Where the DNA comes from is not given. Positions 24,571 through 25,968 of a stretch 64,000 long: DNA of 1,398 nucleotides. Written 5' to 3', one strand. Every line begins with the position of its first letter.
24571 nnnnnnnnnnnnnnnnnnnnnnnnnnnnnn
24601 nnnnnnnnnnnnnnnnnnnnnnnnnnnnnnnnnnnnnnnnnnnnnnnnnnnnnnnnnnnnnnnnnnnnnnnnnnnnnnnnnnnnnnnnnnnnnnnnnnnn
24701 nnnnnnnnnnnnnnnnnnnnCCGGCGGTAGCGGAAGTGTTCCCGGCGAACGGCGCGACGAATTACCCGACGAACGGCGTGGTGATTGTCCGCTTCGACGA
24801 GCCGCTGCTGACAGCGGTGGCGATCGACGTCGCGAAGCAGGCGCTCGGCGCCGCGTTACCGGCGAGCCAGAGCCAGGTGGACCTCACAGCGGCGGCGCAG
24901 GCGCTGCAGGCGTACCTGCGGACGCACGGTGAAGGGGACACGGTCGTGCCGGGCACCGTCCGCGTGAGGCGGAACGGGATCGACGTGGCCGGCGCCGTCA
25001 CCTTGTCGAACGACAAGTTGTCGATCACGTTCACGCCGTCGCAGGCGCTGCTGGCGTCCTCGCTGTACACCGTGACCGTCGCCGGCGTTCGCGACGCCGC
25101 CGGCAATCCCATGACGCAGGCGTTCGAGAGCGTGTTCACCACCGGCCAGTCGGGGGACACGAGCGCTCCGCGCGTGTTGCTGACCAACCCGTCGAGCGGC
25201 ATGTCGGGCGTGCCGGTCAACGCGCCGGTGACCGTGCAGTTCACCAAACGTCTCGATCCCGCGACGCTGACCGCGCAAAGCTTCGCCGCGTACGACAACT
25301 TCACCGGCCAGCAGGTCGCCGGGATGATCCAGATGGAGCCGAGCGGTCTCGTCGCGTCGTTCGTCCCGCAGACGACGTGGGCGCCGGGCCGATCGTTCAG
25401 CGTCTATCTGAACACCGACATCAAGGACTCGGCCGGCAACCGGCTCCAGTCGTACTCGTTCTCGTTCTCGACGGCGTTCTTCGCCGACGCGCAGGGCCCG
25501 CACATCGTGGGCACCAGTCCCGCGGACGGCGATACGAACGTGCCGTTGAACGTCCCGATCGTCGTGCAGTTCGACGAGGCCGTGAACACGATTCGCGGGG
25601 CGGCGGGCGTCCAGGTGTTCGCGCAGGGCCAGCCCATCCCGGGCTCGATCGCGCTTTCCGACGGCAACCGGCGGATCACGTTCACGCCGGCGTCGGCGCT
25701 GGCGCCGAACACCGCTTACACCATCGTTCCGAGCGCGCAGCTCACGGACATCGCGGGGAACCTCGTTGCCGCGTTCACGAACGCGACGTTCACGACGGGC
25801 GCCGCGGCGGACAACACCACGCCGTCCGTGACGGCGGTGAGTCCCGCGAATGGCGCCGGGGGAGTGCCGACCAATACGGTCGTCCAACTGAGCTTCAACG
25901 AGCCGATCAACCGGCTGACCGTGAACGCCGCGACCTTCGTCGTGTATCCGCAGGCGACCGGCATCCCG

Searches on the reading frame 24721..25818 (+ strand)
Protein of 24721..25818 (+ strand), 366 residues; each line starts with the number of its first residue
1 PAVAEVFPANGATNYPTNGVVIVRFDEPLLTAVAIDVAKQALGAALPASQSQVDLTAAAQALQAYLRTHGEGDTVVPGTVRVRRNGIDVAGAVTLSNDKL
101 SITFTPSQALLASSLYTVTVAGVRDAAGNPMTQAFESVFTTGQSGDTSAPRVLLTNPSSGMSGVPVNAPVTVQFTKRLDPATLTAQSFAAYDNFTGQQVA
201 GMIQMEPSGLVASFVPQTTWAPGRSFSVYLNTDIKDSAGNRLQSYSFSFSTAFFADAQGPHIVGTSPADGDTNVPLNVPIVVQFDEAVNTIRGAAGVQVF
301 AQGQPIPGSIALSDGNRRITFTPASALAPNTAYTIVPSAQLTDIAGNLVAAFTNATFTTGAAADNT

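Call 26: find_related_loci(query=window:24721-25818:+, collection=genome_contigs, flank=10000)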
Query window:24721-25818:+ (366 aa) in genome_contigs; peptide patterns used: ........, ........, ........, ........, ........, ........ (x = any residue, [..] = any of these).
287 stretches matched a pattern; 1 encode a relative of the query (tblastn E <= 1e-3); 1 distinct loci.
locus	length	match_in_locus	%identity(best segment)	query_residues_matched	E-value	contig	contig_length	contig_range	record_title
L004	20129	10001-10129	51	250-289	2e-6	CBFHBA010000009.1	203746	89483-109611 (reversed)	MAG TPA_asm: uncultured bacterium isolate SRR21876931_binner123_Refined_4 genome assembly, contig: ERZ27257220.9, whole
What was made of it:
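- Tried and rejected: The genome_contigs scan with domains 0-2 gave only one weak locus, L004, which I did not use (call 26).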

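Call 39: find_related_loci(query=A1, collection=metagenome_contigs, flank=10000)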
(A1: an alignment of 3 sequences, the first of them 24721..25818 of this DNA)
Query A1 (366 aa) in metagenome_contigs; peptide patterns used: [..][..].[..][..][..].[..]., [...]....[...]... (x = any residue, [..] = any of these).
450 stretches matched a pattern; 30 encode a relative of the query (tblastn E <= 1e-3); 30 distinct loci.
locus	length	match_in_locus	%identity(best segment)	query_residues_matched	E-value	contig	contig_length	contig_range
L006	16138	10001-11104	52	1-366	4e-108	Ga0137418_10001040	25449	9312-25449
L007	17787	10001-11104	52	1-366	4e-108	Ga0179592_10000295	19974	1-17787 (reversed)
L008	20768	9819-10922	50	1-366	1e-107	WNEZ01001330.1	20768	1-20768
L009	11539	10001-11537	50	1-365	2e-106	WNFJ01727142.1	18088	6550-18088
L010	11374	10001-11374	46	1-366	1e-93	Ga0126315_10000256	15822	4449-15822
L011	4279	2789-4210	50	1-366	2e-93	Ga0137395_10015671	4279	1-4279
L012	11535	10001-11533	47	1-363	2e-88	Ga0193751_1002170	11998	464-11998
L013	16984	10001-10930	46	1-307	2e-76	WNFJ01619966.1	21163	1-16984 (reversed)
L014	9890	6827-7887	44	1-347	5e-75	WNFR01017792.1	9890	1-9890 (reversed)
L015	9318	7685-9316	34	1-366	3e-48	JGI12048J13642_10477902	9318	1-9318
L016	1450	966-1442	53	1-365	1e-43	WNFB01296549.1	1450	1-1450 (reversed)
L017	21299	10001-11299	36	1-364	2e-40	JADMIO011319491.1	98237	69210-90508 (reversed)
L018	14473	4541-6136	30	1-366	2e-30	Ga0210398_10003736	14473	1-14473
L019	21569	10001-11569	32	74-364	3e-27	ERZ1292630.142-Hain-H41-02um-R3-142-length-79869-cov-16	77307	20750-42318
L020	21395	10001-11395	33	1-362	4e-27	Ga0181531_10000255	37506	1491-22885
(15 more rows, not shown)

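Call 43: search_protein_families(library=pfam, proteins=[L008:8817-14189:+, L008:1636-8244:+, L008:14232-15962:+, L007:8990-17320:+, L007:367-8130:+], max_evalue=0.001)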
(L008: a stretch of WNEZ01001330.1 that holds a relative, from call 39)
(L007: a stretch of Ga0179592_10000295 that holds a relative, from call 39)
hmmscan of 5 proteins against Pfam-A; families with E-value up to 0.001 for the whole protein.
L008:8817-14189:+ (1790 aa): 6 families
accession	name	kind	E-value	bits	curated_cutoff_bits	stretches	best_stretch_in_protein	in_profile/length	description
PF13205.12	Big_5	-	4.8e-200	651.2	23.6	13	1578-1677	2-105/105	Bacterial Ig-like domain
PF05593.20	RHS_repeat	-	2.7e-10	40.8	22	1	38-70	1-33/38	RHS Repeat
PF04234.18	CopC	-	1.2e-09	39.5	23.3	0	1583-1657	4-75/92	CopC domain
PF01833.30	TIG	-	2.7e-09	37.3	20.9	1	81-156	4-83/84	IPT/TIG domain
PF25788.1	Ig_Rha78A_N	-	7.3e-05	23.4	27.4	0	1617-1679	42-103/105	Rha78A-like, N-terminal immunoglobulin domain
PF18435.7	EstA_Ig_like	-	0.00011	22.8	26.7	0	1485-1526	16-61/120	Esterase Ig-like N-terminal domain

L008:1636-8244:+ (2202 aa): 3 families
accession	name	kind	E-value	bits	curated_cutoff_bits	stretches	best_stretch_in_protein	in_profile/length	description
PF05593.20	RHS_repeat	-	4.6e-93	304.6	22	11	1523-1560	1-37/38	RHS Repeat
PF01833.30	TIG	-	6.3e-25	87.4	20.9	3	265-342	1-83/84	IPT/TIG domain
PF20148.4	DUF6531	-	5.2e-08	33.6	24.1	1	1121-1197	1-74/74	Domain of unknown function (DUF6531)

L008:14232-15962:+ (576 aa): 3 families
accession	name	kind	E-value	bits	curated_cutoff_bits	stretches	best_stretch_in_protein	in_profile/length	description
PF13517.12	FG-GAP_3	-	8.6e-51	170.8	26.9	6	144-206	1-61/61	FG-GAP-like repeat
PF01839.29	FG-GAP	-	4.2e-15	55.7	22.1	2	273-295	4-26/37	FG-GAP repeat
PF07593.17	UnbV_ASPIC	-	4.4e-15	55.8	23.4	1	506-572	1-67/68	ASPIC and UnbV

L007:8990-17320:+ (2776 aa): 6 families
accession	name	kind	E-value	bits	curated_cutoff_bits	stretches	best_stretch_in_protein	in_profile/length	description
PF13205.12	Big_5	-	0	1057.4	23.6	23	2564-2663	2-105/105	Bacterial Ig-like domain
PF04234.18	CopC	-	2e-13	51.6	23.3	0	601-674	4-72/92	CopC domain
PF17964.7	Big_10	-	2.7e-10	41.1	22.9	0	840-1008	4-161/164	Bacterial Ig domain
PF01833.30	TIG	-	1.3e-09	38.3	20.9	1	82-158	3-83/84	IPT/TIG domain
PF05593.20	RHS_repeat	-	1.4e-08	35.4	22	1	40-72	1-33/38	RHS Repeat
PF00041.27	fn3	-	0.0003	21.4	25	0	2627-2659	51-83/84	Fibronectin type III domain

L007:367-8130:+ (2587 aa): 3 families
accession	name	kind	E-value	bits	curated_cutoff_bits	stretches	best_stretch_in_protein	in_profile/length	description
PF05593.20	RHS_repeat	-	3.3e-80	263.6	22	11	1933-1969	1-37/38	RHS Repeat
PF01833.30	TIG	-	3.8e-71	235.5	20.9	7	438-515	1-83/84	IPT/TIG domain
PF20148.4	DUF6531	-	9e-07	29.6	24.1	1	1470-1545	2-74/74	Domain of unknown function (DUF6531)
